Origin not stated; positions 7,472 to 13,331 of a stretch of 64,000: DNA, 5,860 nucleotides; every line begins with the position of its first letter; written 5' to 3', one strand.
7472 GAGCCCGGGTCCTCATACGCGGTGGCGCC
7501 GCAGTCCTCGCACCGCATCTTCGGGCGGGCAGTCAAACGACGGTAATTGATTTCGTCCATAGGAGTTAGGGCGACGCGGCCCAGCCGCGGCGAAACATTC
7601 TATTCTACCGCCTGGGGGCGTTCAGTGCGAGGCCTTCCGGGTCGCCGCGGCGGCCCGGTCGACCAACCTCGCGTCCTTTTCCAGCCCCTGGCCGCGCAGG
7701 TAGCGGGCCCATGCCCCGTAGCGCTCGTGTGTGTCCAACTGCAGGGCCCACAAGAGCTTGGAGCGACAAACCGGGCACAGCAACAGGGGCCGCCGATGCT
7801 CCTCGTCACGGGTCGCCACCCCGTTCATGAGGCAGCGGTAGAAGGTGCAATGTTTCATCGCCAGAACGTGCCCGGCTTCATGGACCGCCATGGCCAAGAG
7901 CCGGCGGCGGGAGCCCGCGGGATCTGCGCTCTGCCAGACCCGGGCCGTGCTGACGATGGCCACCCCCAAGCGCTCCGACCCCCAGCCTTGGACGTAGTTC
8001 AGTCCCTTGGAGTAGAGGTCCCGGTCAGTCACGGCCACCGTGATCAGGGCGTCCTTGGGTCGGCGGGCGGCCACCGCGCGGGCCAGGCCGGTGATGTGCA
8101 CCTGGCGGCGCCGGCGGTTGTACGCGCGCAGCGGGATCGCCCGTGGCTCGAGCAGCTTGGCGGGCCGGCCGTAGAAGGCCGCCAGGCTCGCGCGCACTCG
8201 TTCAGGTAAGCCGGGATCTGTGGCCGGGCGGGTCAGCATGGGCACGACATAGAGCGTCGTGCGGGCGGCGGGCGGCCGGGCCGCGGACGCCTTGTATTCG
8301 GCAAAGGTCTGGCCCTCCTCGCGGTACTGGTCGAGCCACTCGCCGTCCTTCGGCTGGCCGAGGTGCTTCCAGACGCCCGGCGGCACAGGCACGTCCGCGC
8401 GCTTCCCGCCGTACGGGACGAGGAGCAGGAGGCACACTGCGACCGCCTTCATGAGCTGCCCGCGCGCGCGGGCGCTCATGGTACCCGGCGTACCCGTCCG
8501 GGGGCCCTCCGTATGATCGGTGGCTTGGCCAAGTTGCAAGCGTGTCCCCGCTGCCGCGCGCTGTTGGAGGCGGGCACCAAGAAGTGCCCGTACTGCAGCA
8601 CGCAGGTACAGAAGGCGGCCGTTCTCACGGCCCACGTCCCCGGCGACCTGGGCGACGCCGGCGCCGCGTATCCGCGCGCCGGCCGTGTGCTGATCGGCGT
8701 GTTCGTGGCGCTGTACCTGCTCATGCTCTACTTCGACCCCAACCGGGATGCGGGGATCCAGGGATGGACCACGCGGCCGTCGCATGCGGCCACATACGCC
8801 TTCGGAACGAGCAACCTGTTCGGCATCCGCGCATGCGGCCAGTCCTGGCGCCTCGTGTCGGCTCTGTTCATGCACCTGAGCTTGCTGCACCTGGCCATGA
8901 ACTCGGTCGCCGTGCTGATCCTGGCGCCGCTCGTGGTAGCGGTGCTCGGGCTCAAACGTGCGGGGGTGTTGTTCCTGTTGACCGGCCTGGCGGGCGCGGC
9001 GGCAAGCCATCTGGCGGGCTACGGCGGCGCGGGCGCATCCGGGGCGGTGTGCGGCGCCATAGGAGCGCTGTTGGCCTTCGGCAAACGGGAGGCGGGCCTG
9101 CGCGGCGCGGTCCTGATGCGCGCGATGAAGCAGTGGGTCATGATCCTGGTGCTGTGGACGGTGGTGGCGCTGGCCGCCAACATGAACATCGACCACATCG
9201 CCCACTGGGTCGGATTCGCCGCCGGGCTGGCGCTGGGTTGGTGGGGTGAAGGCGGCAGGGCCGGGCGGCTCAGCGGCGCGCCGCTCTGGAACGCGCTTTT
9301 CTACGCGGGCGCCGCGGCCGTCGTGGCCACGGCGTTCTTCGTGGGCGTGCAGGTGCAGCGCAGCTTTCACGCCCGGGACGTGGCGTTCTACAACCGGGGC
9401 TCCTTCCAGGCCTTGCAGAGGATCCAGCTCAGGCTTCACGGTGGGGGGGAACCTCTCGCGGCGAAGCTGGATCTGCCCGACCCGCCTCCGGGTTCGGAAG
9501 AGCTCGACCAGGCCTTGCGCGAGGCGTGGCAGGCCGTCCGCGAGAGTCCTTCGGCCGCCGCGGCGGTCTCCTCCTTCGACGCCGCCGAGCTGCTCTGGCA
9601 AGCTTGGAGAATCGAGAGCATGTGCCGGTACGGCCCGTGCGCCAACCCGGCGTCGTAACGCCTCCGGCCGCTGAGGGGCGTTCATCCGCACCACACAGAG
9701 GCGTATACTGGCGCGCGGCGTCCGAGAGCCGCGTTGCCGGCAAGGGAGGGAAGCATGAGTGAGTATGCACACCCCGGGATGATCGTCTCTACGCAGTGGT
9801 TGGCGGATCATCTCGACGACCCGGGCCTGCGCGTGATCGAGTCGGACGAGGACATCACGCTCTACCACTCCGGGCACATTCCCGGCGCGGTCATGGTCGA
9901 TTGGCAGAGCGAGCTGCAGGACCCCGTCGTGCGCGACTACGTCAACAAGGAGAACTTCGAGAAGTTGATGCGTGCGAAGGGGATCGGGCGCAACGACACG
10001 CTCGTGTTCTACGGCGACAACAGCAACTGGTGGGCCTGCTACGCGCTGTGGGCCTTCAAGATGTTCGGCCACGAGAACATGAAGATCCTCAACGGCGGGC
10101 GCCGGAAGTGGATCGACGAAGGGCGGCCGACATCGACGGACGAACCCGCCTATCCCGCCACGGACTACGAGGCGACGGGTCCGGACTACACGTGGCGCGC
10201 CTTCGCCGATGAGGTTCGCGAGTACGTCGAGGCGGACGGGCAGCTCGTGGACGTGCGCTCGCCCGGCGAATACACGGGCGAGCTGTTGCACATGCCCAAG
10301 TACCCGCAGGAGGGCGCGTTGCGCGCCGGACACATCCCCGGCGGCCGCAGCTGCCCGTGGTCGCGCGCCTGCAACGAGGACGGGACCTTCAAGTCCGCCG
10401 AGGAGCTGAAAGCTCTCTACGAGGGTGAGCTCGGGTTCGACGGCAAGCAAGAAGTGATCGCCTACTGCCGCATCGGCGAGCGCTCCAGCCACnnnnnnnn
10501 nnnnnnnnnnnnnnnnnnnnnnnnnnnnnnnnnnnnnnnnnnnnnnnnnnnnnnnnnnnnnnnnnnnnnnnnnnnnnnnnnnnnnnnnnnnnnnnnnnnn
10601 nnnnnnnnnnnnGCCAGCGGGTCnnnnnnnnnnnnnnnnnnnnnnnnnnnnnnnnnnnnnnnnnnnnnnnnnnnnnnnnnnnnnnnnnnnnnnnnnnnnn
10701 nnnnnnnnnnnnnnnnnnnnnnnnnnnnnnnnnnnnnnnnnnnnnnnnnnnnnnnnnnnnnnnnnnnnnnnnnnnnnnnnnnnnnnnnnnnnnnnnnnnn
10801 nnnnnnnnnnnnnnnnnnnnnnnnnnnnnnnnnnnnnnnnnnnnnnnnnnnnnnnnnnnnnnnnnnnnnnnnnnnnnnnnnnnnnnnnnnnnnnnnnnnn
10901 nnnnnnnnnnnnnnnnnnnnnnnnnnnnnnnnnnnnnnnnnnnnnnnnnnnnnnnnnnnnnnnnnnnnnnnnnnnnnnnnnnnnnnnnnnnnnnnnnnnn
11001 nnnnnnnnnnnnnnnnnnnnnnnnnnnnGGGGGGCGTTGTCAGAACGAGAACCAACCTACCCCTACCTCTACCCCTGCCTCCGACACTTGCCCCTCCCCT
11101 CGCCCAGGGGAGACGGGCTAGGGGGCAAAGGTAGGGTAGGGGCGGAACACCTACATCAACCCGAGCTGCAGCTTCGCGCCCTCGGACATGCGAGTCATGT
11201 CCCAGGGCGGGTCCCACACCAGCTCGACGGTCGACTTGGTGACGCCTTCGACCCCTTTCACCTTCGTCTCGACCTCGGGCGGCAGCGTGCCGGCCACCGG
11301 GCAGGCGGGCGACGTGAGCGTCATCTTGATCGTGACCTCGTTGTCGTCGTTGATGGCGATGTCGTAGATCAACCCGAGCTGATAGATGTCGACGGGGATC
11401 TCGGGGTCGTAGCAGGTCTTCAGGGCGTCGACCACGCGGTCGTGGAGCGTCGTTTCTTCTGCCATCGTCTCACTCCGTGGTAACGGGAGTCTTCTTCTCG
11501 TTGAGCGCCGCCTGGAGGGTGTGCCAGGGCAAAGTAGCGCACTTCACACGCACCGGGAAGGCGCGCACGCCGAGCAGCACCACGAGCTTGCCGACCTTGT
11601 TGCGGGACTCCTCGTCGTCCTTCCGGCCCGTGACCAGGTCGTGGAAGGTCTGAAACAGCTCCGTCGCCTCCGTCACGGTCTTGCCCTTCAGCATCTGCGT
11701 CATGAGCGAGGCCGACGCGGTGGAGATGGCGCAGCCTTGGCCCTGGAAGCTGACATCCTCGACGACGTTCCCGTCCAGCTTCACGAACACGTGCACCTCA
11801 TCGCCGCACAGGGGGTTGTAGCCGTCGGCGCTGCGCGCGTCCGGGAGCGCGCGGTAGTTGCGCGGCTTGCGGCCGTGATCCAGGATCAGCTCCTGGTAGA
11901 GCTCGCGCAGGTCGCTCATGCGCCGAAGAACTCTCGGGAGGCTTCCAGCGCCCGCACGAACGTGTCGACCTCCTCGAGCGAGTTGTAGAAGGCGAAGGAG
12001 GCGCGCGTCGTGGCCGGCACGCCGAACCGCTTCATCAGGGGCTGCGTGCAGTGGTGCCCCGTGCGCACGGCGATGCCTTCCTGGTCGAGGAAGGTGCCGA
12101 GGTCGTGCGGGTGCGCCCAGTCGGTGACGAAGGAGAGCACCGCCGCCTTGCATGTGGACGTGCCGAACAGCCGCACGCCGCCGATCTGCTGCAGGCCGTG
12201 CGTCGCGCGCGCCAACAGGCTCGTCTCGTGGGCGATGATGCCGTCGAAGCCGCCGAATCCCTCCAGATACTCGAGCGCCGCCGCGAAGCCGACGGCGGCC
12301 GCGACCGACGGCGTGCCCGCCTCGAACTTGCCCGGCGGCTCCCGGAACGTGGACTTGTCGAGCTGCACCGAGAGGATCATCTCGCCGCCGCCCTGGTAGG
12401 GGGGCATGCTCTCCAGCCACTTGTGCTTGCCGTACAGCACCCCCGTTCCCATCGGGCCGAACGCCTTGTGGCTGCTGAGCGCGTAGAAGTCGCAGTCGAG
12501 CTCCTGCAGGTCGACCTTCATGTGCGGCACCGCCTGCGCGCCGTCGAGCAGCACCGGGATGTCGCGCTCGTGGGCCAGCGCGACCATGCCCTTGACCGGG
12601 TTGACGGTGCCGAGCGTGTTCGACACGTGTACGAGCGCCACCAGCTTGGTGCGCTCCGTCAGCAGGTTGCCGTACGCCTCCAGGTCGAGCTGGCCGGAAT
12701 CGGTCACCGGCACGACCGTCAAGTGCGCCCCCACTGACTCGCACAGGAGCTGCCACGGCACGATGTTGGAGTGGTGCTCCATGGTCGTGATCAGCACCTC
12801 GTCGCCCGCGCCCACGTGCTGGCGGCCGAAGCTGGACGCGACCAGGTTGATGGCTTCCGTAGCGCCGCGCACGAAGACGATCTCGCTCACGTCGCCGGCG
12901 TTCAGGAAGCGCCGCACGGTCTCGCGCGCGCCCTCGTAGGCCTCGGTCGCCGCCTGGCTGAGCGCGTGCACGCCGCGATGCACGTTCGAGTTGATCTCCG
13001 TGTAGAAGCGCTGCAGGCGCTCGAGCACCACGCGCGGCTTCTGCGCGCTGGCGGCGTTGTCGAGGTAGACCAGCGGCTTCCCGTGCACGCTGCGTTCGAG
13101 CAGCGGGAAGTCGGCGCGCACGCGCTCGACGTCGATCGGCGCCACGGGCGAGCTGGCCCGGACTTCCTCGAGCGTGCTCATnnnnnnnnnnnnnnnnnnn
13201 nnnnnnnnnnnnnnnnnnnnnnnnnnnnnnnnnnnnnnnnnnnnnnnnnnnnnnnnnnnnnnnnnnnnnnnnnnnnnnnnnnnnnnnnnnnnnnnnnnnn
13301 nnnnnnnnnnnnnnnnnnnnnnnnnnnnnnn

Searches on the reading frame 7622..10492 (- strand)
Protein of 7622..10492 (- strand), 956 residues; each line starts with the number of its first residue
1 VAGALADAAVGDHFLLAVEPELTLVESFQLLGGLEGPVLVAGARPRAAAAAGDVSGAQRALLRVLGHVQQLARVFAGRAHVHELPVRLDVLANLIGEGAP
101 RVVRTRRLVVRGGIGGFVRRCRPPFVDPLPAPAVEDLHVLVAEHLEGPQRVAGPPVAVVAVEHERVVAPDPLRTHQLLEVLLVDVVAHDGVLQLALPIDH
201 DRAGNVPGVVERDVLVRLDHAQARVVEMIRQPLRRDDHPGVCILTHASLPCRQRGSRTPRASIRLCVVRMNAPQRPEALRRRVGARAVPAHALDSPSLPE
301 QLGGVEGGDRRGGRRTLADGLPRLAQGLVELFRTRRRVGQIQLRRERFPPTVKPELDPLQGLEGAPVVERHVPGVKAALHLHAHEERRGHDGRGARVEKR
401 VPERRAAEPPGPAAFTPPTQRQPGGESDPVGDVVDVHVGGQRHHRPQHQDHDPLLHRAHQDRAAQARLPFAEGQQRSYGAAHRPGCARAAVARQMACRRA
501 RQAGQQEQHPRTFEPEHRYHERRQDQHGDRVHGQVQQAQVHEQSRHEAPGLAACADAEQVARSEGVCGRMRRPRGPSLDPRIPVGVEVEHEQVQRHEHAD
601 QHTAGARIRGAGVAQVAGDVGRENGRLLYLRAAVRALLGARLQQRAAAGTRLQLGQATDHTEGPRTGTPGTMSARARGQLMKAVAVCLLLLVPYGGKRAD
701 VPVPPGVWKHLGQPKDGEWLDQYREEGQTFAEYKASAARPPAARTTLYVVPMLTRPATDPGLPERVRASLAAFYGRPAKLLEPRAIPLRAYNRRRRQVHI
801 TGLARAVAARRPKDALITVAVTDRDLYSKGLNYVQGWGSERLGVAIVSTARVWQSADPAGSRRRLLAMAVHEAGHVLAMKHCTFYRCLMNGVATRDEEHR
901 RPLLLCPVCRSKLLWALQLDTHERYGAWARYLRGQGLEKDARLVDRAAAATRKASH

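Call 49: search_protein_families(library=pfam, proteins=[window:7622-10492:-], max_evalue=0.001)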
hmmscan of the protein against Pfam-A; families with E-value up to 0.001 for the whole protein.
window:7622-10492:- (956 aa): 1 family
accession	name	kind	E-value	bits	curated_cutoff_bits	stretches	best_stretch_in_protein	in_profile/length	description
PF07998.17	Peptidase_M54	-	5.3e-06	27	24.4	1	816-913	95-192/194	Peptidase family M54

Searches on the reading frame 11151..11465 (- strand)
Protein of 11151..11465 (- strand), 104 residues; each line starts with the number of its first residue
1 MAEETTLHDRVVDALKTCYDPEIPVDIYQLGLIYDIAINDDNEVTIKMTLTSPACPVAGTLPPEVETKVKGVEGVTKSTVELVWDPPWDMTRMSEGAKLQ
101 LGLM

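Call 49: search_protein_families(library=pfam, proteins=[window:11151-11465:-], max_evalue=0.001)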
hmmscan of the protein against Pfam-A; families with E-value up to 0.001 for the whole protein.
window:11151-11465:- (104 aa): 1 family
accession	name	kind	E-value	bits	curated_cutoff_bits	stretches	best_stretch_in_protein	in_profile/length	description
PF01883.24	FeS_assembly_P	-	4.6e-21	75.3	23.5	1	9-81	2-72/73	Iron-sulfur cluster assembly protein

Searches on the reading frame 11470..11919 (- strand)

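Call 49: search_protein_families(library=pfam, proteins=[window:11470-11919:-], max_evalue=0.001)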
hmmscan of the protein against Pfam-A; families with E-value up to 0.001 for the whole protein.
window:11470-11919:- (149 aa): 1 family
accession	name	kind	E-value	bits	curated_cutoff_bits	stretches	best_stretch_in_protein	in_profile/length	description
PF01592.21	NifU_N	-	9.8e-22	77.9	22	1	8-127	2-126/127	NifU-like N terminal domain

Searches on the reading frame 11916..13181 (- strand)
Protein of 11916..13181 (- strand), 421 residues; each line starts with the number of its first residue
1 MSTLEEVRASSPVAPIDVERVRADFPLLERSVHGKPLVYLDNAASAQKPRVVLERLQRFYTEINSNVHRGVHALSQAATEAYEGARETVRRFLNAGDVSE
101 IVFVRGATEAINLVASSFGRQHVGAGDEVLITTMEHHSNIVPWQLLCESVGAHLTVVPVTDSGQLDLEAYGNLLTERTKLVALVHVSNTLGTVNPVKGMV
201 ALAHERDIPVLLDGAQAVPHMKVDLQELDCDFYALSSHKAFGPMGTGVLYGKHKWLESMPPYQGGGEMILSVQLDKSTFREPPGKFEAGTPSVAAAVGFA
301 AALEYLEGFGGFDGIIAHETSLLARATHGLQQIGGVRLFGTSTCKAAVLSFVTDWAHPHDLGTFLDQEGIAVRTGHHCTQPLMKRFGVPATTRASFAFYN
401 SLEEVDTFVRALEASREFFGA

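Call 4: search_protein_families(library=pfam, proteins=[window:11916-13181:-])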
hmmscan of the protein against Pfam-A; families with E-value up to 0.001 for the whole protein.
window:11916-13181:- (421 aa): 4 families
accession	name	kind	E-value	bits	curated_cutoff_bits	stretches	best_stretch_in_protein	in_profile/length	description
PF00266.25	Aminotran_5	-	3.3e-142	474.3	21.5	1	38-408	1-371/371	Aminotransferase class-V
PF01041.23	DegT_DnrJ_EryC1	-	5.8e-08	32.8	19.8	1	98-219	39-151/360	DegT/DnrJ/EryC1/StrS aminotransferase family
PF00155.27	Aminotran_1_2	-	2.5e-07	30.6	19.7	1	85-251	47-233/361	Aminotransferase class I and II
PF01212.27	Beta_elim_lyase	-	8.8e-07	29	27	1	101-370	50-270/288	Beta-eliminating lyase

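Call 11: search_protein_families(library=ncbifam, proteins=[window:11916-13181:-])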
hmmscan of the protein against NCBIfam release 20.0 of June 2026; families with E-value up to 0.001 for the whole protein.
window:11916-13181:- (421 aa): 30 families (the best 25 are shown)
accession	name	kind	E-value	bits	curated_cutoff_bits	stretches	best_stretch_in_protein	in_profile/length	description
NF041166.1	f2_encap_cargo1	exception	2.1e-189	631.7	800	1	10-413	219-621/623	family 2A encapsulin nanocompartment cargo protein cysteine desulfurase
TIGR01979.1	sufS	subfamily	2.2e-171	570.2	475.1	1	20-420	2-403/403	SufS family cysteine desulfurase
NF006791.0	PRK09295.1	equivalog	1e-146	489.2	661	1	17-414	4-400/406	cysteine desulfurase SufS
NF008126.0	PRK10874.1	equivalog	2.9e-114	382.3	607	1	16-416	4-396/401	cysteine desulfurase CsdA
TIGR03392.1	FeS_syn_CsdA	equivalog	6.3e-112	374.6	493.6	1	17-418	2-395/398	cysteine desulfurase CsdA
TIGR01976.1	am_tr_V_VC1184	hypoth_equivalog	3.9e-70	237.2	352.35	1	16-412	1-401/401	cysteine desulfurase-like protein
TIGR01977.1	am_tr_V_EF2568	hypoth_equivalog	6.1e-62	209.8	377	1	38-413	1-374/376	cysteine desulfurase family protein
NF040779.1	Sec_lyase_SclA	exception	4.3e-47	160.8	525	1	38-413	1-374/378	selenocysteine lyase SclA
TIGR03402.1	FeS_nifS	equivalog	3e-43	148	530.75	1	38-389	1-338/379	cysteine desulfurase NifS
TIGR03235.1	DNA_S_dndA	equivalog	6.2e-37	127.7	480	1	39-256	1-217/353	cysteine desulfurase DndA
NF010611.0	PRK14012.1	equivalog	6.3e-35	120.9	548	1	38-266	7-236/406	IscS subfamily cysteine desulfurase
TIGR02006.1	IscS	equivalog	6.1e-34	117.7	643.2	1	38-255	5-220/402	IscS subfamily cysteine desulfurase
TIGR03403.1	nifS_epsilon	equivalog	1.4e-32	113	587.7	1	38-268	1-230/382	NifS family cysteine desulfurase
NF002806.0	PRK02948.1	subfamily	1.1e-25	90.5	304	1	37-252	1-213/381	IscS subfamily cysteine desulfurase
TIGR04343.1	egtE_PLP_lyase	equivalog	8.2e-23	80.8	400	1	38-339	15-296/370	ergothioneine biosynthesis PLP-dependent enzyme EgtE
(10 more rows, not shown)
